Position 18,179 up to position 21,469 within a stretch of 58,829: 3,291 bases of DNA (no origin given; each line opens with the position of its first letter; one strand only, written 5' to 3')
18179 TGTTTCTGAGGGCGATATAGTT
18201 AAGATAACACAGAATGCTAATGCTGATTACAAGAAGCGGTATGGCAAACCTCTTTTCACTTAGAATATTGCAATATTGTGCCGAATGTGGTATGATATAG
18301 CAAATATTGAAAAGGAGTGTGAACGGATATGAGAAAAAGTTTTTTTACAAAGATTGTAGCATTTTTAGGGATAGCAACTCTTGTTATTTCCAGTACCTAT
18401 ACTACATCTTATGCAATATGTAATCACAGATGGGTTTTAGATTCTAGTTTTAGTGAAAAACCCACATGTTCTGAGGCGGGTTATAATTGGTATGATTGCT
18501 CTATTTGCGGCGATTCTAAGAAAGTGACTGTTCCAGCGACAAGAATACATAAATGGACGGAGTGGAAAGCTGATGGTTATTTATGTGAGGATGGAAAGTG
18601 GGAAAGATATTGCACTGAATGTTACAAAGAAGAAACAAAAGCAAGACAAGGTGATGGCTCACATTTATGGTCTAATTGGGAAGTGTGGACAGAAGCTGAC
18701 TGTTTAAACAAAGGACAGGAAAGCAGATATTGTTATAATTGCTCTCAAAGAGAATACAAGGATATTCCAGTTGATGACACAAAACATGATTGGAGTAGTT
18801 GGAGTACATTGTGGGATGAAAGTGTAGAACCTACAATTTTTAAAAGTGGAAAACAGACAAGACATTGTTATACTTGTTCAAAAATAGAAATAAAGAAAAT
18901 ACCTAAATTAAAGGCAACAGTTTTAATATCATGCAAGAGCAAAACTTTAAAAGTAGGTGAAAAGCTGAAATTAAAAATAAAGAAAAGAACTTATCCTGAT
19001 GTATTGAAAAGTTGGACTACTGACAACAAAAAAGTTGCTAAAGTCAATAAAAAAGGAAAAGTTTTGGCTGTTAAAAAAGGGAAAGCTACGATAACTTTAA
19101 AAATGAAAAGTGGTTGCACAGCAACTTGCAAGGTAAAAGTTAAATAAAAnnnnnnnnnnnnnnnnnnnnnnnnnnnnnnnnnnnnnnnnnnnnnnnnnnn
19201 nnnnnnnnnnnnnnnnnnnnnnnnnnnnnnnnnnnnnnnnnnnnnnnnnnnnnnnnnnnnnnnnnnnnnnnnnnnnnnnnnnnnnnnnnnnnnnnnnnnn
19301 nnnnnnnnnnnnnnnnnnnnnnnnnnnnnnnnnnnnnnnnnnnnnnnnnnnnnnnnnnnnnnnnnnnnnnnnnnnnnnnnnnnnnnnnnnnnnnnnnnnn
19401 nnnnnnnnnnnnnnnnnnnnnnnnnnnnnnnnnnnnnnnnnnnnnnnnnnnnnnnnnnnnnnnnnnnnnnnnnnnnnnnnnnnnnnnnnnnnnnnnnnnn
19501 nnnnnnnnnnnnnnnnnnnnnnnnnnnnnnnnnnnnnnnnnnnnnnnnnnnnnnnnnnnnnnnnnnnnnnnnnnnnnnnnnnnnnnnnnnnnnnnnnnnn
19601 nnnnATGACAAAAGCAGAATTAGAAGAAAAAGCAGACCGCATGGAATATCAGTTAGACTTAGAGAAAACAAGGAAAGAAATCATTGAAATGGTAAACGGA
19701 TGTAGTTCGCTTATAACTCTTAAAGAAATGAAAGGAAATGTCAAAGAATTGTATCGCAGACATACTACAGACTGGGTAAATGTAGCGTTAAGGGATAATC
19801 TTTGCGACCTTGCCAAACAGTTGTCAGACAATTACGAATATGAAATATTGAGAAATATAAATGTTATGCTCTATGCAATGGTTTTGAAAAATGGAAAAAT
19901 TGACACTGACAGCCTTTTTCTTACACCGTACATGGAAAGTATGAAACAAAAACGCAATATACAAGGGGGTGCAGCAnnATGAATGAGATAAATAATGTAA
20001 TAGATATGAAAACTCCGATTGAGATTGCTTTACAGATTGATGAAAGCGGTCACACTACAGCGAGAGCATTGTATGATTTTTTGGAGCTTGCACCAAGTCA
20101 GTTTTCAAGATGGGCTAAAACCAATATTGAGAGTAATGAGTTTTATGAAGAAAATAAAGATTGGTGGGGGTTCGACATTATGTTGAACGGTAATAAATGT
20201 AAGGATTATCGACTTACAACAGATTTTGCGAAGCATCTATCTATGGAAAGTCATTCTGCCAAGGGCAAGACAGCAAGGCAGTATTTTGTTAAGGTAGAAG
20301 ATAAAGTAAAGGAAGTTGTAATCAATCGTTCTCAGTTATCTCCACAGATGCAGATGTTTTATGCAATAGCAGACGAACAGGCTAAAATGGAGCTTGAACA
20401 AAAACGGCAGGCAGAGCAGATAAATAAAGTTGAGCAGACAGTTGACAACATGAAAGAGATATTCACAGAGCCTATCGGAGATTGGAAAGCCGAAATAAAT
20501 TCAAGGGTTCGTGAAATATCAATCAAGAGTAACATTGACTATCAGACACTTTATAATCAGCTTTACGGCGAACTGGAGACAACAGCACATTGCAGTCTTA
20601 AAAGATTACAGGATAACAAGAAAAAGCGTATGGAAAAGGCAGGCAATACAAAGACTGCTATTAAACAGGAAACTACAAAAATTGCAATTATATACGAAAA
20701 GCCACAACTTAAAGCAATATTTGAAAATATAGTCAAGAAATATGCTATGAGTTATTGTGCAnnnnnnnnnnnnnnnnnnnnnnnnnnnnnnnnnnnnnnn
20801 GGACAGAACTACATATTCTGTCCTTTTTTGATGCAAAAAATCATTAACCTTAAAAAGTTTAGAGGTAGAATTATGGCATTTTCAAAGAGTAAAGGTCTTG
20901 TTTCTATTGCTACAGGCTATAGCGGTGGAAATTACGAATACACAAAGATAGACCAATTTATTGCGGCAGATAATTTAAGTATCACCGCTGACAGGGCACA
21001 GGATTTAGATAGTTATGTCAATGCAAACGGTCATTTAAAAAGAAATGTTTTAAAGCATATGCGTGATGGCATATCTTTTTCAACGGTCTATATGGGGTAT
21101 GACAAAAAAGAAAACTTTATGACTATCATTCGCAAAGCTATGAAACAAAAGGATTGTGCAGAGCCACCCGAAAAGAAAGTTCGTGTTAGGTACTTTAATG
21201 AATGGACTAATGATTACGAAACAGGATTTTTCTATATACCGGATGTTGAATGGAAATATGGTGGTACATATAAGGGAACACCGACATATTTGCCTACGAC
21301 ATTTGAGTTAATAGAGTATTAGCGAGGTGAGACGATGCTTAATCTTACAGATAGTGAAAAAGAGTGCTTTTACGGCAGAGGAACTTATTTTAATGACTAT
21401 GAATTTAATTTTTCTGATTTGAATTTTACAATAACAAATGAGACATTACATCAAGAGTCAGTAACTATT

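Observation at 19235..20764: Second immunity-like module inside the tail operon: promoter, RHH repressor, conserved countertranscript, orf124, then a translationally coupled AntA antirepressor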

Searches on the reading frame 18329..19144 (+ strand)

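Call 7: search_protein_families(library=pfam, proteins=[window:18329-19144:+], max_evalue=0.01)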
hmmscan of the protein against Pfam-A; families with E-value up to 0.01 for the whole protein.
window:18329-19144:+ (272 aa): 2 families
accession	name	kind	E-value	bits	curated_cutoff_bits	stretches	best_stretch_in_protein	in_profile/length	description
PF02368.24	Big_2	-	8.2e-09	35.7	22.8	1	198-269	5-79/79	Bacterial Ig-like domain (group 2)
PF03110.19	SBP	-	0.00068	20.3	27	0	125-140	32-47/75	SBP domain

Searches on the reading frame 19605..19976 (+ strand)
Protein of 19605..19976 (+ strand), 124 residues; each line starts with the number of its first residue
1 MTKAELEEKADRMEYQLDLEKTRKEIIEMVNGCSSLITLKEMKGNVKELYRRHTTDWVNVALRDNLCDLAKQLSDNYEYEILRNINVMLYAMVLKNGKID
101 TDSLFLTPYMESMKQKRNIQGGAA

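Call 7: search_protein_families(library=pfam, proteins=[window:19605-19976:+], max_evalue=0.01)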
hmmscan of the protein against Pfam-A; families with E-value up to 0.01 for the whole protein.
window:19605-19976:+ (124 aa): 0 families

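Call 30: search_protein_families(library=phrogs, proteins=[window:19605-19976:+], max_evalue=0.001)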
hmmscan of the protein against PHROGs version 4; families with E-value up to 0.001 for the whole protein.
window:19605-19976:+ (124 aa): 0 families

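Call 64: search_solved_structures(query=window:19605-19976:+, max_evalue=1)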
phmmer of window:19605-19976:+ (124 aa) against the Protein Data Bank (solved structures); distinct sequences matched with E-value up to 1: 3.
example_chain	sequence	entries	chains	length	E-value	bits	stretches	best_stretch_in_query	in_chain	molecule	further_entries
3sjr_A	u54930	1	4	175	0.13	15.6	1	16-92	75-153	Uncharacterized protein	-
4ihr_A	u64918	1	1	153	0.39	14.1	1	15-52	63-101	Kirola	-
4igv_A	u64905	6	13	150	0.39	14.1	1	15-52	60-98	Kirola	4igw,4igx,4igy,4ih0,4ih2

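Call 66: search_protein_families(library=ncbifam, proteins=[window:19605-19976:+], max_evalue=0.01)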
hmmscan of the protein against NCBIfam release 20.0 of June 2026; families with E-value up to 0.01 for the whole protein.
window:19605-19976:+ (124 aa): 0 families

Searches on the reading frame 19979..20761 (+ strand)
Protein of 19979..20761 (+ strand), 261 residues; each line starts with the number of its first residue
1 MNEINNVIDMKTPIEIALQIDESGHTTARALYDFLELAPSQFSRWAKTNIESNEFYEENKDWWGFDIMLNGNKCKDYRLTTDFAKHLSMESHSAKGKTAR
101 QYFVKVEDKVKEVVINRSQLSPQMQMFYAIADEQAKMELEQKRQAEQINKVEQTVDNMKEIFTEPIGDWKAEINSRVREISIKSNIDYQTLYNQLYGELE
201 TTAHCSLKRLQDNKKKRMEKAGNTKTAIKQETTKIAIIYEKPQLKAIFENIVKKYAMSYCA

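Call 7: search_protein_families(library=pfam, proteins=[window:19979-20761:+], max_evalue=0.01)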
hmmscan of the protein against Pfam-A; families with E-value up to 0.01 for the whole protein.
window:19979-20761:+ (261 aa): 2 families
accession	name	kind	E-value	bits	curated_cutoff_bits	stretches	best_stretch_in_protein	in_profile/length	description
PF08346.17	AntA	-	7.6e-15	55.7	27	1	28-90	3-65/68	AntA/AntB antirepressor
PF04086.19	SRP-alpha_N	-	0.0026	18.1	25.4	1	151-233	57-136/301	Signal recognition particle, alpha subunit, N-terminal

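Call 30: search_protein_families(library=phrogs, proteins=[window:19979-20761:+], max_evalue=0.001)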
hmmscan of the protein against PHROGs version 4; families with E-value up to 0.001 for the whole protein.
window:19979-20761:+ (261 aa): 6 families
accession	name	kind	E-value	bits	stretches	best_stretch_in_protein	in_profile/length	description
phrog_373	-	transcription regulation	9.7e-32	111.7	1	1-260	76-338/373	anti-repressor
phrog_5817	-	transcription regulation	1.4e-15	58.8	1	27-147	28-154/210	anti-repressor Ant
phrog_377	-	transcription regulation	4.1e-10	40.9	1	27-167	22-161/213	anti-repressor Ant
phrog_14211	-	transcription regulation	1e-09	39.3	1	70-202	91-191/234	anti-repressor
phrog_29672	-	unknown function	2.7e-06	28.3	1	191-259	5-72/81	-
phrog_6904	-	unknown function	0.00064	21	0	25-92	20-91/95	-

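Call 66: search_protein_families(library=ncbifam, proteins=[window:19979-20761:+], max_evalue=0.01)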
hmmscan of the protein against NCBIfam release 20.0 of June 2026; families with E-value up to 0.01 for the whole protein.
window:19979-20761:+ (261 aa): 0 families

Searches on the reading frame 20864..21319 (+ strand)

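Call 7: search_protein_families(library=pfam, proteins=[window:20864-21319:+], max_evalue=0.01)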
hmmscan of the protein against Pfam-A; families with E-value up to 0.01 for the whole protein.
window:20864-21319:+ (152 aa): 1 family
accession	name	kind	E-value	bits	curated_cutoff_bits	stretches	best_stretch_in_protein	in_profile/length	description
PF20458.3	DUF6711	-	1.8e-33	116.2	27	1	30-152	17-134/134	Family of unknown function (DUF6711)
